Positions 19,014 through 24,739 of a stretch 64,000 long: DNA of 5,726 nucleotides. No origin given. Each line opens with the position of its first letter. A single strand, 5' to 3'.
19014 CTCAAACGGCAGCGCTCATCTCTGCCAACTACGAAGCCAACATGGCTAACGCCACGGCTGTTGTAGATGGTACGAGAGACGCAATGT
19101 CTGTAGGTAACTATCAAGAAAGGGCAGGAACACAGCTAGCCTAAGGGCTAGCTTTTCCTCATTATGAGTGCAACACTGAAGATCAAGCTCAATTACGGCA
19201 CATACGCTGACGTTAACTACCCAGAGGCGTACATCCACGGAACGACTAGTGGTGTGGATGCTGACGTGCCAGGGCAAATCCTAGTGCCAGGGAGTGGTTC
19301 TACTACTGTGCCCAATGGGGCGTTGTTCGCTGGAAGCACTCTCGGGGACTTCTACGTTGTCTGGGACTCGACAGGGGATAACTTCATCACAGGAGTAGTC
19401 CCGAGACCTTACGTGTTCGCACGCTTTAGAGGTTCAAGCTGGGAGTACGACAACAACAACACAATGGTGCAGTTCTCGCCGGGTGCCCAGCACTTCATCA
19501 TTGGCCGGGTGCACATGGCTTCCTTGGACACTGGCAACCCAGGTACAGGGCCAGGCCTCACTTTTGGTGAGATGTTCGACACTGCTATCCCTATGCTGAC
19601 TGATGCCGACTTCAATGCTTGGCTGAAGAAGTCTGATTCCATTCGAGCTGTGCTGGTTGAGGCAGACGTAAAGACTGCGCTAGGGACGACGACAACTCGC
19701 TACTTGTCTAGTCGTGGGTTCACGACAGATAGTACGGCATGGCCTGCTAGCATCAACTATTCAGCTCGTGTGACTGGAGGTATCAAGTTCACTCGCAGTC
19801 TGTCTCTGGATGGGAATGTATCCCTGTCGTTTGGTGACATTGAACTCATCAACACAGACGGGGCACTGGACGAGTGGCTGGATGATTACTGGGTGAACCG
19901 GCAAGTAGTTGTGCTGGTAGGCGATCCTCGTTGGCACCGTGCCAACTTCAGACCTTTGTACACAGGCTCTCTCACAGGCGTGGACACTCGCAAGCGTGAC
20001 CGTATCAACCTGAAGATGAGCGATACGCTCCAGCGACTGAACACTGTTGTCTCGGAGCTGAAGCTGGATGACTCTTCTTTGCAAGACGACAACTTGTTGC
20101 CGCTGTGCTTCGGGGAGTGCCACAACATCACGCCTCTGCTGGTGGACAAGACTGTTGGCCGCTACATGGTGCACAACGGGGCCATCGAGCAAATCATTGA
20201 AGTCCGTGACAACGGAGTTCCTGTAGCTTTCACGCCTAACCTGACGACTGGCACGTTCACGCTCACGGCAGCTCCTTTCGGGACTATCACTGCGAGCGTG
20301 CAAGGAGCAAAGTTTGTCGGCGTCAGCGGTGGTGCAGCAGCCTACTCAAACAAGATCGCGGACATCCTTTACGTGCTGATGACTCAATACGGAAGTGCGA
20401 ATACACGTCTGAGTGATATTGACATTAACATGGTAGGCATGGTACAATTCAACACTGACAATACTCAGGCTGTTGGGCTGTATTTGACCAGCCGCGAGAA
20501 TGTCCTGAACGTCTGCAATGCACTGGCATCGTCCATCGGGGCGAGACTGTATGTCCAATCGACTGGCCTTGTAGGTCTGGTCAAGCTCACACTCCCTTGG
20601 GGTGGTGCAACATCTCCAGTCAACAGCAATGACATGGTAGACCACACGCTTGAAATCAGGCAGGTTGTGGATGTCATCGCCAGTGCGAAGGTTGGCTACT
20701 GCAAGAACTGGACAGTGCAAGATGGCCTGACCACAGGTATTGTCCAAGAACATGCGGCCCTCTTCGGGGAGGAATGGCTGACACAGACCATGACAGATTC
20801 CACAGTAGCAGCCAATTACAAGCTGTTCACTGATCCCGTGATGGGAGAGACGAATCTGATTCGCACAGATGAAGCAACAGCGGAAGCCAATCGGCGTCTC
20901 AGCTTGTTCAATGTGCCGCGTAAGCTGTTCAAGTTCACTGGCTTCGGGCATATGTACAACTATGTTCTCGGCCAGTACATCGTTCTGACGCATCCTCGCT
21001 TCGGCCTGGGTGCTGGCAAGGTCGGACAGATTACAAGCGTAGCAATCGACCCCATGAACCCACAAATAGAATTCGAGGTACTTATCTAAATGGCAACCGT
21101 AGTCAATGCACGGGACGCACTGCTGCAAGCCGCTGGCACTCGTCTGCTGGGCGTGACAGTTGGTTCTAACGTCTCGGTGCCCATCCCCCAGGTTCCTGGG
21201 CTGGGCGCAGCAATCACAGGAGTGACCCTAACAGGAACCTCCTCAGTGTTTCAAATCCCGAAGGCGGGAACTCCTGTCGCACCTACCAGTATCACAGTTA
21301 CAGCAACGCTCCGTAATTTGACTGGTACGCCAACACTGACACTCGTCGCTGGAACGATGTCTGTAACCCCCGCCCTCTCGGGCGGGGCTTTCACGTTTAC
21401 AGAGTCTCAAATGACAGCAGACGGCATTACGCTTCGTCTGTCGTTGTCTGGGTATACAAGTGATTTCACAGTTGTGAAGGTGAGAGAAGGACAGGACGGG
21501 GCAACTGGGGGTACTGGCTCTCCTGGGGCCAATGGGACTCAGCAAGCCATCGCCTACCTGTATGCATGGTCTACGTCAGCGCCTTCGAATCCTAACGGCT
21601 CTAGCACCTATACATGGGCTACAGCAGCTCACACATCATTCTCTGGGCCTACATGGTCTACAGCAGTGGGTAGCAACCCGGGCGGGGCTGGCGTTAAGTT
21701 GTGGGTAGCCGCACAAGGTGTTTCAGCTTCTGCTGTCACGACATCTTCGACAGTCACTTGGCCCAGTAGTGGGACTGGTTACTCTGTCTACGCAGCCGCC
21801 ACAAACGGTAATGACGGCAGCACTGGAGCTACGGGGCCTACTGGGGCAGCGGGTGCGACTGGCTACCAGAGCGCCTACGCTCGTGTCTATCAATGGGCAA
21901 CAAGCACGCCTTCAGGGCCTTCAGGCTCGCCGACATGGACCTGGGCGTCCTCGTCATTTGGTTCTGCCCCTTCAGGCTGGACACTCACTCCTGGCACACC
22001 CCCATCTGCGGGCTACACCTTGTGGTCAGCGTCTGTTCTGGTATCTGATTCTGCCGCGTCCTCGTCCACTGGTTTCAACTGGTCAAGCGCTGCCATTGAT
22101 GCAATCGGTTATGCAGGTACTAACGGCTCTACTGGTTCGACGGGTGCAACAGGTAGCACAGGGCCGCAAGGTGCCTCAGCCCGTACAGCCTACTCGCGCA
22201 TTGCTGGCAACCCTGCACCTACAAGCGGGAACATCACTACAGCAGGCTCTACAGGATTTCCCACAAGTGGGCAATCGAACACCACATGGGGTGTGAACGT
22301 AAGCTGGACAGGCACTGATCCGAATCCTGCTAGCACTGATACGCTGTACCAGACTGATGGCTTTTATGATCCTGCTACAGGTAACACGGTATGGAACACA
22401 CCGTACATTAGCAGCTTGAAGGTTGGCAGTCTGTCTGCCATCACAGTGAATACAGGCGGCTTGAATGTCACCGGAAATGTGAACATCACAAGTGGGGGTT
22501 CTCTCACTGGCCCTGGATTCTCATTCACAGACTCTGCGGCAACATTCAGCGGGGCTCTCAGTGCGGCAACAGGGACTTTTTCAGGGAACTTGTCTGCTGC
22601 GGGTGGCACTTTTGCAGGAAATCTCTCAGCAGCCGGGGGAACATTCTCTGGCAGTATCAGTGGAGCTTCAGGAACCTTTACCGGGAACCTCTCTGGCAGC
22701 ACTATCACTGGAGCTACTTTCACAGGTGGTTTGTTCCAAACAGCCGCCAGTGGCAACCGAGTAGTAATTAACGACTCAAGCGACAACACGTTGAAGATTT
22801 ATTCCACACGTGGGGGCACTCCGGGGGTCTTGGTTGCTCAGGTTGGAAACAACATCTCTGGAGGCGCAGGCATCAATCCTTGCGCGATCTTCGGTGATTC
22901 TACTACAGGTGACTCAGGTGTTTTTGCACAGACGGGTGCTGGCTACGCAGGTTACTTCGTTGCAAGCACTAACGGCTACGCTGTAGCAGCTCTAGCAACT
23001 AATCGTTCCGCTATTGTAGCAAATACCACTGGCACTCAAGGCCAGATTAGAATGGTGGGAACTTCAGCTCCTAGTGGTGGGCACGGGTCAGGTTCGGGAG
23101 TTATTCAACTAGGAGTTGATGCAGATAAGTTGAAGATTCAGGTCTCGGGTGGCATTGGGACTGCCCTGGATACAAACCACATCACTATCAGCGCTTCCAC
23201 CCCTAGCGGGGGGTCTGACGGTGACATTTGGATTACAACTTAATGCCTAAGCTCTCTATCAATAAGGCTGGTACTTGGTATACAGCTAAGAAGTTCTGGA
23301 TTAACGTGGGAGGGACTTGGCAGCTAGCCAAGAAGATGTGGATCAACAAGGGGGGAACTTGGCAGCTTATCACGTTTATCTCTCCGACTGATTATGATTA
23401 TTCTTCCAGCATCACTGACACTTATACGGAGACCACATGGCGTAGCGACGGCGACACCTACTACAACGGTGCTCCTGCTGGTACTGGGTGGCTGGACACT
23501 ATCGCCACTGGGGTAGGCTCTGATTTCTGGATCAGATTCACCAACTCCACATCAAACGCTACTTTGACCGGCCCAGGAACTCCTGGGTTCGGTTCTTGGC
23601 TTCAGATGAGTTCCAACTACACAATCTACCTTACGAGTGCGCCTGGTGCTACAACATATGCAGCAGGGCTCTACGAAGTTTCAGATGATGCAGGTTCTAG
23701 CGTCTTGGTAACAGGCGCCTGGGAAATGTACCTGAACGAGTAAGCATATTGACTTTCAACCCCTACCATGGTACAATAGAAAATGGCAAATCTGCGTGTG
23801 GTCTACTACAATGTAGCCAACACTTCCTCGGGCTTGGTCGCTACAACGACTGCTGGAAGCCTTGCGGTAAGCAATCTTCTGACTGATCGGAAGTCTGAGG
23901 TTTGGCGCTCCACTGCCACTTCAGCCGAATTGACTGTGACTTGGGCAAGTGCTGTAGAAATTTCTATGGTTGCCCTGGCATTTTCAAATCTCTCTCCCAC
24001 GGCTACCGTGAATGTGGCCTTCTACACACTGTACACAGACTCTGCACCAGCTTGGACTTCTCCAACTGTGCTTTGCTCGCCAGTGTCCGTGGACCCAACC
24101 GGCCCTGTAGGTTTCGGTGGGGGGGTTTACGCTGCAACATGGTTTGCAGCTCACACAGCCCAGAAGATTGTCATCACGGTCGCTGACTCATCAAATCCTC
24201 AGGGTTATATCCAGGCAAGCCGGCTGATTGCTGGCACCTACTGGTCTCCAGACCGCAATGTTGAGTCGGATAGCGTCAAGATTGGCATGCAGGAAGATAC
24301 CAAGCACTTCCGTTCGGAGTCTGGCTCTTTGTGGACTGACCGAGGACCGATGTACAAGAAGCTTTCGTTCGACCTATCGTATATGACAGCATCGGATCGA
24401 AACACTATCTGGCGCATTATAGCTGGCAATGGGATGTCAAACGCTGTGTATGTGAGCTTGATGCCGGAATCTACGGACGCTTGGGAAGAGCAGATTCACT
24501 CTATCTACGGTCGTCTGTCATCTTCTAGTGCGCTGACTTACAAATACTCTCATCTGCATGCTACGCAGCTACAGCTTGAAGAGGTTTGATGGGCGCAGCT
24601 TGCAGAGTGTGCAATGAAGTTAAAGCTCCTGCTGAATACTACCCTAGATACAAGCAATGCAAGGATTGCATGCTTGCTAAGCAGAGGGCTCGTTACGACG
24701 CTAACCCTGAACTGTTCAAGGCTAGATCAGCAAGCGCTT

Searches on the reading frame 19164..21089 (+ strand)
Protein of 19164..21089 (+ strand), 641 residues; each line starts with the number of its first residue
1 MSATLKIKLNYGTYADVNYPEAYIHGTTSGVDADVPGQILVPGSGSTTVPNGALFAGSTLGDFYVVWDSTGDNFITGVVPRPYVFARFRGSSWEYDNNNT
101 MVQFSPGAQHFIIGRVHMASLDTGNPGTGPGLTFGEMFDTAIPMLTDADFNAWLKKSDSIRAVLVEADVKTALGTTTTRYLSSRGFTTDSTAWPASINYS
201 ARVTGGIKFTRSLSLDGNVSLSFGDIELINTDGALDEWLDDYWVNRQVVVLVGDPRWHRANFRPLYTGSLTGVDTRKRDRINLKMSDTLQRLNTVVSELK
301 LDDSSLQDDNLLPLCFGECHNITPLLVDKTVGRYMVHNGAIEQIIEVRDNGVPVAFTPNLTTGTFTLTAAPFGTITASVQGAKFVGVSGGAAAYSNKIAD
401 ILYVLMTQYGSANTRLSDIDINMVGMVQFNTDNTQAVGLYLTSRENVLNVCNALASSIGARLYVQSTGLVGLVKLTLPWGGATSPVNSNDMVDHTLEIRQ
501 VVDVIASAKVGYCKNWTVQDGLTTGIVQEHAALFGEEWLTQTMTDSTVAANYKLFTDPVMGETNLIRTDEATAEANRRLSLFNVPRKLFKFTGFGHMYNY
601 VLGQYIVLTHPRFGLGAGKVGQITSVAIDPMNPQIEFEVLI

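Call 25: search_protein_families(library=phrogs, proteins=[window:19164-21089:+], max_evalue=0.001)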
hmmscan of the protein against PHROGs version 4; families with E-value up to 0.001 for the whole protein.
window:19164-21089:+ (641 aa): 1 family
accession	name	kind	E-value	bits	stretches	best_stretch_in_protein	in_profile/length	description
phrog_8917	-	unknown function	6.9e-56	190.9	1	146-640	82-608/613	-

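Call 63: search_protein_families(library=ncbifam, proteins=[window:19164-21089:+], max_evalue=0.01)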
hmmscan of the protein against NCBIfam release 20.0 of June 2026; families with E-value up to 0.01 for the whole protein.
window:19164-21089:+ (641 aa): 0 families

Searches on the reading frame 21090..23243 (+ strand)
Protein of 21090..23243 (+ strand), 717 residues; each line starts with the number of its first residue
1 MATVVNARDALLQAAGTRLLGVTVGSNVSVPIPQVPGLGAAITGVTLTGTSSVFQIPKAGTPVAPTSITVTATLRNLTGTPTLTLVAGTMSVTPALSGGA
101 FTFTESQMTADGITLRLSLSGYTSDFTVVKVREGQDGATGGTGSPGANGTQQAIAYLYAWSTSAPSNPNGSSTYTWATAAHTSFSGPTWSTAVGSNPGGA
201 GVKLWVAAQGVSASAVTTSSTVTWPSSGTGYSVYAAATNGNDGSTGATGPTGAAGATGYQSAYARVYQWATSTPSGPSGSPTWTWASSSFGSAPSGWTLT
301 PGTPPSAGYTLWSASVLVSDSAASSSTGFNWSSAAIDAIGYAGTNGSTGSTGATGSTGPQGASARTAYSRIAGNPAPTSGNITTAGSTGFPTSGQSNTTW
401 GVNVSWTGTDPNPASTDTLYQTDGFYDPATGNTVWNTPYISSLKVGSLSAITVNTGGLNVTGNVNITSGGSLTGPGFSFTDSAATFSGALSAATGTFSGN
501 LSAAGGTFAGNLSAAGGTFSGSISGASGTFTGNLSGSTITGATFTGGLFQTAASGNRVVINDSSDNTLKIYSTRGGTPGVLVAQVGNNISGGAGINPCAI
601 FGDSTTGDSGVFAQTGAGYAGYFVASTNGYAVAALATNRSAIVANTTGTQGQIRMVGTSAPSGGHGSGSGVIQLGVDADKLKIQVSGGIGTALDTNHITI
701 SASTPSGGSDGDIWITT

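Call 4: search_protein_families(library=pfam, proteins=[window:21090-23243:+], max_evalue=0.01)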
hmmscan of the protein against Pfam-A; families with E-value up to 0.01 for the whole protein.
window:21090-23243:+ (717 aa): 0 families

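Call 7: search_protein_families(library=phrogs, proteins=[window:21090-23243:+], max_evalue=0.01)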
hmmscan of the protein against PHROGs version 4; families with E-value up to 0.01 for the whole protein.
window:21090-23243:+ (717 aa): 1 family
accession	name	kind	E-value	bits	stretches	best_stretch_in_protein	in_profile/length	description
phrog_32308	-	unknown function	5.2e-12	45.6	1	469-575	467-572/709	-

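Call 63: search_protein_families(library=ncbifam, proteins=[window:21090-23243:+], max_evalue=0.01)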
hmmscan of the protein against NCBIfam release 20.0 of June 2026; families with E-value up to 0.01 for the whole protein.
window:21090-23243:+ (717 aa): 1 family
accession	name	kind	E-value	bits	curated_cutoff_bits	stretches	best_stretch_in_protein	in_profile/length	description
NF038330.1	adhesin_SclA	exception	5e-05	23.1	400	1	235-377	109-250/405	LPXTG-anchored collagen-like adhesin Scl1/SclA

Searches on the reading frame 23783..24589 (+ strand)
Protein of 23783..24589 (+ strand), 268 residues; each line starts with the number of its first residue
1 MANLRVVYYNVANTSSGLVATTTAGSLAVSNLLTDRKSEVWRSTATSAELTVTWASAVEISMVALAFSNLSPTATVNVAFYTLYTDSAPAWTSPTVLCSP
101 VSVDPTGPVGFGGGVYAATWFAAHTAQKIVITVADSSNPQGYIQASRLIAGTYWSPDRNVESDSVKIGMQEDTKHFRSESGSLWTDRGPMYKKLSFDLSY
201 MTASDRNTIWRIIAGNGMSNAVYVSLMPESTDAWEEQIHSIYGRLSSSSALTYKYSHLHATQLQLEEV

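Call 4: search_protein_families(library=pfam, proteins=[window:23783-24589:+], max_evalue=0.01)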
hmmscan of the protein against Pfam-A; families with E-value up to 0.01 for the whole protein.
window:23783-24589:+ (268 aa): 0 families

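Call 7: search_protein_families(library=phrogs, proteins=[window:23783-24589:+], max_evalue=0.01)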
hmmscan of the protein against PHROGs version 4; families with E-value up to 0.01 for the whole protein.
window:23783-24589:+ (268 aa): 1 family
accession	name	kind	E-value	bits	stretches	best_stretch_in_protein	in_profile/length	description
phrog_8610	-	unknown function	4.5e-29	102.4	1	1-267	1-267/270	-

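Call 21: find_related_loci(query=window:23783-24589:+, collection=viral_contigs, flank=10000)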
Query window:23783-24589:+ (268 aa) in viral_contigs; peptide patterns used: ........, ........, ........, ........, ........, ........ (x = any residue, [..] = any of these).
No stretch of DNA in the collection matches any of the patterns.

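Call 23: search_dna_similar(query=window:23783-24589:+, collection=phages, mode=protein, max_rows=25, max_evalue=0.00001)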
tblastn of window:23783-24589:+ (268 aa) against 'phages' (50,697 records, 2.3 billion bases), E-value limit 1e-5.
No match.
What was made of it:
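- Tried and rejected: tblastn of the 268-aa tail-region protein (call 23);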

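Call 48: find_related_loci(query=window:23783-24589:+, collection=metagenome_contigs, flank=10000)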
Query window:23783-24589:+ (268 aa) in metagenome_contigs; peptide patterns used: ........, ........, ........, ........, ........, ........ (x = any residue, [..] = any of these).
86 stretches matched a pattern, but none encodes a relative of the query by tblastn (E <= 1e-3).
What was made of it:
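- Tried and rejected: JGI metagenome contigs with the 268-aa protein (call 48);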

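Call 63: search_protein_families(library=ncbifam, proteins=[window:23783-24589:+], max_evalue=0.01)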
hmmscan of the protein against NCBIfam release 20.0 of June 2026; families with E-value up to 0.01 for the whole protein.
window:23783-24589:+ (268 aa): 0 families
